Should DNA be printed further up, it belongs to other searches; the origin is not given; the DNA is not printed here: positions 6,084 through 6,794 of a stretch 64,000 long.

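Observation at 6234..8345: PadR regulator with a tandem HGEGG Cys/His-rich N-terminus controlling an ABC-2 exporter: candidate metal-sensing efflux module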

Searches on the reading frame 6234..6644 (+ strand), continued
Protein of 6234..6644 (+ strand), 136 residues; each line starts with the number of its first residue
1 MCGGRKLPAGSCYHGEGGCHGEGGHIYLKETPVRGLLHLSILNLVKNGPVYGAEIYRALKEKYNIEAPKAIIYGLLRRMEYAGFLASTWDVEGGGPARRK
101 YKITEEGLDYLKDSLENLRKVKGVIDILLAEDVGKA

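Call 27: find_related_loci(query=A1, collection=genome_contigs, flank=4000)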
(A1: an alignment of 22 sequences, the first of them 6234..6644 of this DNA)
Query A1 (136 aa) in genome_contigs; peptide patterns used: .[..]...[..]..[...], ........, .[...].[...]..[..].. (x = any residue, [..] = any of these).
378 stretches matched a pattern; 57 encode a relative of the query (tblastn E <= 1e-3); 57 distinct loci.
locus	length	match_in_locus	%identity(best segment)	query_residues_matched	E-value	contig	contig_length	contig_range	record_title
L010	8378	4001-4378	86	1-132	2e-72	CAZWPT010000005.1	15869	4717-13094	MAG TPA_asm: uncultured Nitrososphaerota archaeon isolate SRP231805_co4_161 genome assembly, contig: k141_43119, whole g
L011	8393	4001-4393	89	1-131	2e-65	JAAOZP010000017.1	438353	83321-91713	MAG: Thaumarchaeota archaeon isolate SJ3.Bin56 k141_203387, whole genome shotgun sequence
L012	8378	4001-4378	75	1-132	2e-63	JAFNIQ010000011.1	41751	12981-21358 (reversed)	MAG: Candidatus Brockarchaeota archaeon isolate GD2_1 GD2_1_scaffold_162_curated, whole genome shotgun sequence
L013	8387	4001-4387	73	1-135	1e-62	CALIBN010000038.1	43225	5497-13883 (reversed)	MAG: uncultured archaeon isolate S1_Bin_MAXBIN__053_sub_1 genome assembly, contig: c_000001634984, whole genome shotgun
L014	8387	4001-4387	72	1-135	2e-55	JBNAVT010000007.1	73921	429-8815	MAG: Thermoproteota archaeon isolate Kamch4342-D-MF-045 bin3.fa-7, whole genome shotgun sequence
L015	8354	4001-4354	68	15-131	2e-50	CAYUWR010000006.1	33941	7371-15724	MAG TPA_asm: uncultured Nitrososphaeria archaeon isolate SRP231805_co4_125 genome assembly, contig: k141_86664, whole ge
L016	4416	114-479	57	9-131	9e-43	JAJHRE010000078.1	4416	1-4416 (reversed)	MAG: Desulfurococcaceae archaeon isolate Bin S28 scaffold_5195_c1, whole genome shotgun sequence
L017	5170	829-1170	53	16-129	7e-36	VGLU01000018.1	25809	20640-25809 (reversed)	MAG: Candidatus Methanomethylicota archaeon isolate M_DeepCast_400m_m2_128 M_DeepCast_400m_m2_128_Ga0194112_10002585, wh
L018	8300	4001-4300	56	32-131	5e-35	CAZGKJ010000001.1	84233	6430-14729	MAG TPA_asm: uncultured Candidatus Bathyarchaeia archaeon isolate binchicken_co80_41 genome assembly, contig: NODE_23_le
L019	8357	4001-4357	50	12-130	8e-34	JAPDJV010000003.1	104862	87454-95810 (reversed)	MAG: Thermoproteota archaeon isolate S9B2_HD70 c_000000000073, whole genome shotgun sequence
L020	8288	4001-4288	56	34-129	9e-34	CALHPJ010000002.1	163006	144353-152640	MAG: uncultured Thermofilaceae archaeon isolate S1_Bin_Bin_224_sub_1 genome assembly, contig: c_000000742094, whole geno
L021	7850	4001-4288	58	32-130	4e-32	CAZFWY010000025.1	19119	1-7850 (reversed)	MAG TPA_asm: uncultured Thermofilaceae archaeon isolate SRP141552_co1_58 genome assembly, contig: NODE_1144_length_19119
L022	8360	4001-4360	45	10-129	9e-32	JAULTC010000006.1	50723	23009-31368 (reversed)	MAG: Candidatus Methanosuratincola sp. GD_Cm_T35_P0_bin.90 NODE_589_length_50723_cov_20.565040, whole genome shotgun seq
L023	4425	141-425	53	32-126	2e-31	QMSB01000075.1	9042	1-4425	MAG: Thermoprotei archaeon isolate B15_G2 B15_Guay2_scaffold_02860, whole genome shotgun sequence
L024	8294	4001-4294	51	33-130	3e-30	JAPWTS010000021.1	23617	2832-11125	MAG: Thermofilales archaeon isolate RSNS8 scaffold_405_c1, whole genome shotgun sequence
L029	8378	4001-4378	32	6-133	3e-14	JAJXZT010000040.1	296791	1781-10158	MAG: Acidobacteria bacterium isolate BP7.bin70 NODE_23_length_296791_cov_4.751611, whole genome shotgun sequence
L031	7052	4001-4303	35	33-131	1e-12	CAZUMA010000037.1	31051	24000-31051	MAG TPA_asm: uncultured Anaerolineales bacterium isolate SRP332253_co2_238 genome assembly, contig: NODE_1283_length_310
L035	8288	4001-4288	33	37-130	1e-11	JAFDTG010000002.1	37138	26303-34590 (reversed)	MAG: Candidatus Saliniplasma halalkaliphilum isolate HAP6 k141_273524_length_37138_cov_110.2533, whole genome shotgun se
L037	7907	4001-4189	44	63-121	1e-10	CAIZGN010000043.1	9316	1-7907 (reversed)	MAG: Candidatus Hydrogenedentes bacterium isolate Kiruna3_bin-1600 genome assembly, contig: bin-1600:043/740, whole geno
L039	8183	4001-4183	38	70-130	1e-9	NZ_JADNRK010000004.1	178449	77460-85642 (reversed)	Alkalibacter mobilis strain M17 DMB NODE_4_length_178449_cov_78.327514, whole genome shotgun sequence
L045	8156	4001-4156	48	72-120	8e-9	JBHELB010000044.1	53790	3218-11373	MAG: Candidatus Hydrogenedentales bacterium isolate bin.851 k141_5564451, whole genome shotgun sequence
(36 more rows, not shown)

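Call 31: predict_structure(alignment_id=A1)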
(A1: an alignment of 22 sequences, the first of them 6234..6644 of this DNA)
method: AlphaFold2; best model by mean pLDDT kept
length: 136 residues; sequences in the alignment: 22
mean_pLDDT: 77.8   pTM: 0.68
mean pLDDT of the five models: 77.8, 77.5, 76.8, 76.8, 76.3
residues with pLDDT >= 90: 75; 70-90: 22; 50-70: 8; < 50: 31
segments of 3 or more residues with pLDDT < 50: 1-25, 29-32
pLDDT, mean of each block of 10 residues (from residue 1): 33 31 44 74 97 94 90 94 95 85 97 93 91 67
secondary structure, 60 per line:
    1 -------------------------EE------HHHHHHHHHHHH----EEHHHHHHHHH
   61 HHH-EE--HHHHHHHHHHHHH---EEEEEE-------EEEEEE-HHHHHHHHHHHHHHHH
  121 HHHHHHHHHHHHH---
elements in order: H34-45 H52-63 H69-81 E85-90 E98-103 H105-133
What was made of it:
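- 6234..6644 (+): PadR-s2-type transcription regulator of 136 aa. Tail aa 1-32; winged helix aa 34-103; single C-terminal helix aa 105-133. The AlphaFold2 model has pLDDT above 90 for most of residues 40-130 and helices H34-45, H52-63, H69-81 and H105-133 (call 31).
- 6234..6329 (+): Cys/His/Gly-rich N-terminal tail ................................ (Cys2, Cys12, Cys19; His14, His20, His25). Predicted disordered, with pLDDT below 50 for residues 1-25 (call 31).
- On PadR subfamily 2 (PadR-s2: LmrR, bcPadR1/2): The AlphaFold2 model has one helix, 105-133, after the wing, with pLDDT above 90 (call 31).
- The tail is predicted disordered, as expected for a segment that folds on binding a ligand (call 31). 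AlphaFold2 predicts no zinc-finger-like fold, with pLDDT below 50 (call 31).
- Tried and rejected: The AlphaFold2 model gave no folded, zinc-finger-like tail (call 31), so no fold search was run on it.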

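Call 37: find_related_loci(query=A1, collection=metagenome_contigs, flank=3000)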
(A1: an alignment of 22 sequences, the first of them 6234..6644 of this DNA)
Query A1 (136 aa) in metagenome_contigs; peptide patterns used: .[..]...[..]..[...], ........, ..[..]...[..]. (x = any residue, [..] = any of these).
400 stretches matched a pattern; 113 encode a relative of the query (tblastn E <= 1e-3); the best 80 are kept; 80 distinct loci.
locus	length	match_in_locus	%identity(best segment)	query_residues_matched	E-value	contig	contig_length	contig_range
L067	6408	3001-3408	100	1-136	2e-87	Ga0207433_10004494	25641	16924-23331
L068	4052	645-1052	100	1-136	2e-87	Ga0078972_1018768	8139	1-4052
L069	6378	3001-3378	86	1-132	1e-72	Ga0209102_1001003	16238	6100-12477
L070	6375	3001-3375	85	1-131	4e-72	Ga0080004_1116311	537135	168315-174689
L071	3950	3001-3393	89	1-131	5e-66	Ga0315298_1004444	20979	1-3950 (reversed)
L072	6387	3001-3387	76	1-135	2e-61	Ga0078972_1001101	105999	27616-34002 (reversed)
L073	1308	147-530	68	1-135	4e-55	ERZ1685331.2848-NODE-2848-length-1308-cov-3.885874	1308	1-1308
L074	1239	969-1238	91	1-96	3e-55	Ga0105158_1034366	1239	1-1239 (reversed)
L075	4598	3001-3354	68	15-131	1e-50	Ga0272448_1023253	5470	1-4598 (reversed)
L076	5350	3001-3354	68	15-131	2e-50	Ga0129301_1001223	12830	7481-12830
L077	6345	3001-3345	68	19-135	3e-49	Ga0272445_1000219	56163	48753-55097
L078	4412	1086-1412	68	27-135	2e-48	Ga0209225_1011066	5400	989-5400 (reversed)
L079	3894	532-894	60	1-132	4e-48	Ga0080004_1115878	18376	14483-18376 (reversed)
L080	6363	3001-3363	60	1-132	2e-47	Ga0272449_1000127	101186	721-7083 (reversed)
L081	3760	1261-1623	60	1-132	1e-47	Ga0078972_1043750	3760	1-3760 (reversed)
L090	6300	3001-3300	59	32-131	1e-36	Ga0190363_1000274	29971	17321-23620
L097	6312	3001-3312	51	28-131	4e-35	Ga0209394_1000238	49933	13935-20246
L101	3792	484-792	53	28-130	3e-34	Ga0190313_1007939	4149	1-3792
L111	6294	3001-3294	61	25-122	4e-33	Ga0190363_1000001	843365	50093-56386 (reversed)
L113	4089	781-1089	49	30-132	1e-31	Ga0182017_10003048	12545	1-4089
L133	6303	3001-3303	49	31-131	4e-31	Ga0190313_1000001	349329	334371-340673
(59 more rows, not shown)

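Call 44: search_protein_families(library=pfam, proteins=[L133:3348-4490:+, L090:3555-5195:+, L113:1169-2965:+, L101:846-1847:+, L017:1358-1834:-, L017:2081-2443:-, L017:3491-4948:+, L023:533-1780:+, L111:3657-4742:-, L097:3597-4481:+], max_evalue=0.0001)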
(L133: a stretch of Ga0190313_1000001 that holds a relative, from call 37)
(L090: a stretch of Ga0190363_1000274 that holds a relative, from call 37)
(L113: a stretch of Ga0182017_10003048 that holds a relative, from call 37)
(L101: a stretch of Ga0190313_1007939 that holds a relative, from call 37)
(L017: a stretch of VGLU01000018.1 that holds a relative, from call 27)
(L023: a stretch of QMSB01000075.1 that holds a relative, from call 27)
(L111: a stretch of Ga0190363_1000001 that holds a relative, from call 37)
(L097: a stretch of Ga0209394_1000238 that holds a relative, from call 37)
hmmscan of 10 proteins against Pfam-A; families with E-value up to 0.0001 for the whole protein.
L133:3348-4490:+ (380 aa): 3 families
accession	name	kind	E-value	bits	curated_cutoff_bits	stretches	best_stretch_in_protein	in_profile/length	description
PF07690.21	MFS_1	-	4.5e-28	98.6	33.4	2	10-199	2-194/347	Major Facilitator Superfamily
PF12832.13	MFS_1_like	-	5.9e-08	32.6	25.2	1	20-306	15-317/373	MFS_1 like family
PF05977.19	MFS_3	-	3.7e-05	22.8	27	0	51-322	58-339/524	Transmembrane secretion effector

L090:3555-5195:+ (546 aa): 3 families
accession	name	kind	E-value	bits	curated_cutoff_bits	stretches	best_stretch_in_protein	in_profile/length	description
PF00664.28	ABC_membrane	-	2e-46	159.3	28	1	6-255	23-273/274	ABC transporter transmembrane region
PF00005.33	ABC_tran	-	5.6e-34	118.1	25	1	318-467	1-137/137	ABC transporter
PF02463.25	SMC_N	-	2e-08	34.4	40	1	356-508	108-210/220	RecF/RecN/SMC N terminal domain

L113:1169-2965:+ (598 aa): 2 families
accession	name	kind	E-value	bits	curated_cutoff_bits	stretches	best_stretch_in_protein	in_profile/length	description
PF00664.28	ABC_membrane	-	1.1e-51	176.6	28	1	18-294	1-271/274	ABC transporter transmembrane region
PF00005.33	ABC_tran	-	7e-31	108.1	25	1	365-514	1-137/137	ABC transporter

L101:846-1847:+ (333 aa): 1 family
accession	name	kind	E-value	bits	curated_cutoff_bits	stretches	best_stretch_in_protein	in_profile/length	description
PF03595.22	SLAC1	-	6.2e-72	242.9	27.9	1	5-326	1-331/331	Voltage-dependent anion channel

L017:1358-1834:- (158 aa): 2 families
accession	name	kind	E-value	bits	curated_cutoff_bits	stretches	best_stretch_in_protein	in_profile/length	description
PF13686.11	DrsE_2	-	2.9e-49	167.4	25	1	3-157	4-156/156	DsrE/DsrF/DrsH-like family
PF02635.20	DsrE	-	9.3e-06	26.2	22.7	0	101-146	60-104/116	DsrE/DsrF-like family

L017:2081-2443:- (120 aa): 1 family
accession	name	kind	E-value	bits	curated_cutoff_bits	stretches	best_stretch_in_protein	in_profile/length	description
PF02635.20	DsrE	-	1.3e-17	64.5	22.7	1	3-120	2-116/116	DsrE/DsrF-like family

L017:3491-4948:+ (485 aa): 1 family
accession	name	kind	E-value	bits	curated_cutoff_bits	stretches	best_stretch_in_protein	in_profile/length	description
PF00474.23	SSF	-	2.5e-31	109.4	22.8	1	35-428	1-405/406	Sodium:solute symporter family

L023:533-1780:+ (415 aa): 0 families

L111:3657-4742:- (361 aa): 0 families

L097:3597-4481:+ (294 aa): 0 families
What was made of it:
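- Sister PadRs with poly-His tails also sit next to drug-type pumps, MFS and ABC-B (call 44).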

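Call 51: search_protein_families(library=pfam, proteins=[L037:4144-5145:+, L037:5142-6236:+, L045:5112-6203:+, L029:3063-3455:-, L029:3508-3921:-, L031:4601-4960:+, L031:4953-5840:+, L039:4226-4714:+, L039:4711-5250:+, L035:4607-5089:+], max_evalue=0.0001)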
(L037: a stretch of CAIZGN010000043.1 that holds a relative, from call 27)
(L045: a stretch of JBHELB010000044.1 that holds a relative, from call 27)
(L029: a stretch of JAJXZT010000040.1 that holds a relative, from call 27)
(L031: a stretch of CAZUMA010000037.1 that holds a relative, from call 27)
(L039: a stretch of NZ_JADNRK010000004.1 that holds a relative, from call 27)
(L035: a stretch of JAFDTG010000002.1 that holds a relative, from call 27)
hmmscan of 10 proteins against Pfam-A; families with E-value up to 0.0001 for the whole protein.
L037:4144-5145:+ (333 aa): 1 family
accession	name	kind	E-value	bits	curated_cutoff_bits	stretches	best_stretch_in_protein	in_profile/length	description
PF00230.25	MIP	-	8.1e-50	170.1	25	1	43-300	4-220/222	Major intrinsic protein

L037:5142-6236:+ (364 aa): 1 family
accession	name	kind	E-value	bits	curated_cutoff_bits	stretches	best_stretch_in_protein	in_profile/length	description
PF02492.25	cobW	-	3e-21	76.2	20.7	1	5-172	3-165/180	CobW/HypB/UreG, nucleotide-binding domain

L045:5112-6203:+ (363 aa): 2 families
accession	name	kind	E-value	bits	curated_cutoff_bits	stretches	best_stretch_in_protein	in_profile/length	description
PF02492.25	cobW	-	1.7e-22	80.4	20.7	1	4-170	3-164/180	CobW/HypB/UreG, nucleotide-binding domain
PF25199.1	nSTAND_NTPase5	-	2.8e-05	24.4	34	0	2-51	42-92/145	Novel STAND NTPase 5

L029:3063-3455:- (130 aa): 1 family
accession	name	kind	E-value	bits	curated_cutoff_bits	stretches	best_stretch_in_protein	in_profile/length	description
PF02579.22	Nitro_FeMo-Co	-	1.9e-19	70.2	26.3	1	10-115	2-94/94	Dinitrogenase iron-molybdenum cofactor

L029:3508-3921:- (137 aa): 1 family
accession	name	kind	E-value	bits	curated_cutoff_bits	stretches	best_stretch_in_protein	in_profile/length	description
PF02579.22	Nitro_FeMo-Co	-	2e-12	47.6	26.3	1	25-91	2-75/94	Dinitrogenase iron-molybdenum cofactor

L031:4601-4960:+ (119 aa): 1 family
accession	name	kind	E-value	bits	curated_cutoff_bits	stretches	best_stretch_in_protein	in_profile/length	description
PF02579.22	Nitro_FeMo-Co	-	2.2e-19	69.9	26.3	1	13-103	2-94/94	Dinitrogenase iron-molybdenum cofactor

L031:4953-5840:+ (295 aa): 13 families
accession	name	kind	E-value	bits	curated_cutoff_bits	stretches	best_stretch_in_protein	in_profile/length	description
PF10609.15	ParA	-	2.7e-15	56.9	27.1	1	10-54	6-51/246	NUBPL iron-transfer P-loop NTPase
PF01656.29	CbiA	-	5.7e-15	55.8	25.4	1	10-265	1-123/125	CobQ/CobB/MinD/ParA nucleotide binding domain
PF00037.32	Fer4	-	1.2e-11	44.4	21.1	2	98-120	1-23/24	4Fe-4S binding domain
PF12837.12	Fer4_6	-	1.2e-09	38.1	25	1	97-120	1-24/24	4Fe-4S binding domain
PF13237.11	Fer4_10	-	1.1e-07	32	25.5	1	69-116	2-53/53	4Fe-4S dicluster domain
PF13614.12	AAA_31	-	2.7e-07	31.1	27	0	10-46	4-41/177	AAA domain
PF14697.11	Fer4_21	-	3e-07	30.9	35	1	70-120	2-57/59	4Fe-4S dicluster domain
PF12838.12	Fer4_7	-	5.1e-07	30.5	27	1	76-118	2-51/52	4Fe-4S dicluster domain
PF13187.11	Fer4_9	-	5.1e-07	30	27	1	76-120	2-52/52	4Fe-4S dicluster domain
PF12797.12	Fer4_2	-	2.2e-06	27.7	24.5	0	68-87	2-21/22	4Fe-4S binding domain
PF13484.11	Fer4_16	-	5.4e-06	27.5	30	0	105-142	2-36/66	4Fe-4S double cluster binding domain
PF25160.1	LdpA_Fe-S-bd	-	1.2e-05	25.5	27.6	1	82-124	9-47/49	LdpA Fe-S cluster-binding domain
PF00142.24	Fer4_NifH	-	6e-05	23.1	25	0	222-285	177-244/271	4Fe-4S iron sulfur cluster binding proteins, NifH/frxC family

L039:4226-4714:+ (162 aa): 1 family
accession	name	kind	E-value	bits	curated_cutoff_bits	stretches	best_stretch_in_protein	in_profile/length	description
PF03773.19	ArsP_1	-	2.6e-07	30.6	32.3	1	36-158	12-134/294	Predicted permease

L039:4711-5250:+ (179 aa): 1 family
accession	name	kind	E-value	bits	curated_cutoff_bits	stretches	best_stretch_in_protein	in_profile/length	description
PF03773.19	ArsP_1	-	1.2e-14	54.6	32.3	1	42-169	15-142/294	Predicted permease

L035:4607-5089:+ (160 aa): 1 family
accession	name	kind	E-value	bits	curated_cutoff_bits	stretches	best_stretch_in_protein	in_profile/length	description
PF03773.19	ArsP_1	-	7.9e-08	32.2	32.3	1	39-159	14-134/294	Predicted permease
